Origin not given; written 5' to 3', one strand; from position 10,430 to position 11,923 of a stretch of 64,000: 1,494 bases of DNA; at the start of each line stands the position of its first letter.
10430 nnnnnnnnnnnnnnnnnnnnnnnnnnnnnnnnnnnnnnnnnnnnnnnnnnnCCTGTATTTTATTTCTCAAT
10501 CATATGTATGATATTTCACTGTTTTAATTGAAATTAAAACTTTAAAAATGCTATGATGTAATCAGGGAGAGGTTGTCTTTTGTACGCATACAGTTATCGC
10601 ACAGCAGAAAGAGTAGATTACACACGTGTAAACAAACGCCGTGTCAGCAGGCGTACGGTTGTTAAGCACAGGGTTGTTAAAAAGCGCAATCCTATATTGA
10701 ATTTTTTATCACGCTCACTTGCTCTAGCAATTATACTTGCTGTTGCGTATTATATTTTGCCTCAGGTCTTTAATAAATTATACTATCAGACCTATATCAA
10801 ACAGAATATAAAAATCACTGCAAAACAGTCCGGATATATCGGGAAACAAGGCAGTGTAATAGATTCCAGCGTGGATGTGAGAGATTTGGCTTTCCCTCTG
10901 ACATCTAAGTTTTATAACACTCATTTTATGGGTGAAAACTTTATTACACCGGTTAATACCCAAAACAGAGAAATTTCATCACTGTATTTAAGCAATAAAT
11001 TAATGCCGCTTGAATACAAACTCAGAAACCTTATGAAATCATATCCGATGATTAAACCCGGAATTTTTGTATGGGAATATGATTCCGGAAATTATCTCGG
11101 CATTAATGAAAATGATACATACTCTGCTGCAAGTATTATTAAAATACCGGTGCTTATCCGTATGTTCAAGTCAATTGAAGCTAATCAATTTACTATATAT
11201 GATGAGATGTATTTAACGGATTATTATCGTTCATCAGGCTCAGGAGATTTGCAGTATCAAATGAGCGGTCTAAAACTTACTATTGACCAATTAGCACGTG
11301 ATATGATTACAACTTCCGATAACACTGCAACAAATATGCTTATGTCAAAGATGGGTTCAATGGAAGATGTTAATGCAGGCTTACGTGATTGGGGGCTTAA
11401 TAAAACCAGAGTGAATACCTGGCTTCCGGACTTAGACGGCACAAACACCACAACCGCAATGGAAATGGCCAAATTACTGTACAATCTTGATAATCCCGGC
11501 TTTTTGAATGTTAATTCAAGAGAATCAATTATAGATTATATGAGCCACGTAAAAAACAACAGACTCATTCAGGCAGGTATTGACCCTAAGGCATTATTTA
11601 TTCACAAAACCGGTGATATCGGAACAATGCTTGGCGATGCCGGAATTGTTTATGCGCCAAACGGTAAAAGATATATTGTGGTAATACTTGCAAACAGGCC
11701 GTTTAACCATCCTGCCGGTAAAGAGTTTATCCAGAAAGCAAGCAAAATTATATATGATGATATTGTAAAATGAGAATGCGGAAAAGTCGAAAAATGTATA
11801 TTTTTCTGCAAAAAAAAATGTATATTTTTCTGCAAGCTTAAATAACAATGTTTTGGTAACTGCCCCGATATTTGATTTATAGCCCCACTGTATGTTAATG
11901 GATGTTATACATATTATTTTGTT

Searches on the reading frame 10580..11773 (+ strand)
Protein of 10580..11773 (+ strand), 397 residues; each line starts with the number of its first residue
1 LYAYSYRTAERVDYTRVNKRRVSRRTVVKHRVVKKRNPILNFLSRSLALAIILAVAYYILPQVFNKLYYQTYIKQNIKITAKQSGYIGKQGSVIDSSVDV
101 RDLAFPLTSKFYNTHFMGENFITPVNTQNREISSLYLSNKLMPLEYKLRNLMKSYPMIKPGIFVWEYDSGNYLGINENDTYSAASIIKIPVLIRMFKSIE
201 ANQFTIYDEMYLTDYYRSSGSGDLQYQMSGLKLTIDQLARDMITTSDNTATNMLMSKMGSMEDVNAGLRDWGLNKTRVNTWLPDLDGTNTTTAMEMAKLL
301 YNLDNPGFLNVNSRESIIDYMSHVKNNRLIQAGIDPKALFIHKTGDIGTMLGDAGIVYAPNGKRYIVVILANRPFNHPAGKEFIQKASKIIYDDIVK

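Call 8: search_protein_families(library=pfam, proteins=[window:10580-11773:+], max_evalue=0.1)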
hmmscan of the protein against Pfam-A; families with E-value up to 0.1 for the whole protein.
window:10580-11773:+ (397 aa): 2 families
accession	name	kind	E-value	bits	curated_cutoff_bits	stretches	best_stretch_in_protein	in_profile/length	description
PF13354.11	Beta-lactamase2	-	8.3e-57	192.4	22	1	161-370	1-213/214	Beta-lactamase enzyme family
PF00768.25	Peptidase_S11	-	5.7e-05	23.1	27.6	1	165-304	18-166/239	D-alanyl-D-alanine carboxypeptidase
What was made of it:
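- Checked: They lie between a Beta-lactamase2-fold gene (10580-11773, Pfam E 8e-57, call 8) and clpB (16485-19112, minus strand).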

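Call 103: find_related_loci(query=window:10580-11773:+, collection=metagenome_contigs, flank=9000)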
Query window:10580-11773:+ (397 aa) in metagenome_contigs; peptide patterns used: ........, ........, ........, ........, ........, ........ (x = any residue, [..] = any of these).
114 stretches matched a pattern; 67 encode a relative of the query (tblastn E <= 1e-3); 67 distinct loci.
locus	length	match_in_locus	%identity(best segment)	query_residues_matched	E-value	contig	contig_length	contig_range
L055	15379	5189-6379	54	4-396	6e-139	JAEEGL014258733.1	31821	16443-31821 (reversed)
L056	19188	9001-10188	55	1-396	2e-138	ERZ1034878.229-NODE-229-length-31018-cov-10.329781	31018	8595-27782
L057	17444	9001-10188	55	1-396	4e-138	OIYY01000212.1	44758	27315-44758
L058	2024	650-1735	58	37-397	1e-147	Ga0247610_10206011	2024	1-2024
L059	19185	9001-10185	53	1-396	2e-137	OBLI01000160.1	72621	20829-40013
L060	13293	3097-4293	53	1-396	2e-137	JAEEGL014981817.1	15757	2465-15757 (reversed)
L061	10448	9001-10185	53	1-396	3e-137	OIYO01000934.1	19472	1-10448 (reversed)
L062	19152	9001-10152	54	6-396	6e-137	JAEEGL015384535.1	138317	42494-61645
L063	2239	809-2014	53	1-397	2e-144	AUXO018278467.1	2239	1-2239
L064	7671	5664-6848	53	1-396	7e-135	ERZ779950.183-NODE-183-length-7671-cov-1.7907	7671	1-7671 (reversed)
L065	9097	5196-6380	53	1-396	6e-135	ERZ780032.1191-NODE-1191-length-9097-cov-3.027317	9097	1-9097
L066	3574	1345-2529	53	1-396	3e-139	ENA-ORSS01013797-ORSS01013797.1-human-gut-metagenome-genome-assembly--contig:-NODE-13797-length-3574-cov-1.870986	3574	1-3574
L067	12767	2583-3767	53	1-396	6e-135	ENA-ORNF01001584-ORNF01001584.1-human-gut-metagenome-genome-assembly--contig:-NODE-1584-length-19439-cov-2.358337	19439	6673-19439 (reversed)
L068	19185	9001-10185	53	1-396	8e-135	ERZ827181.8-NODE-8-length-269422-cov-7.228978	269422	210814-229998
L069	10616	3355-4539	53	1-396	6e-135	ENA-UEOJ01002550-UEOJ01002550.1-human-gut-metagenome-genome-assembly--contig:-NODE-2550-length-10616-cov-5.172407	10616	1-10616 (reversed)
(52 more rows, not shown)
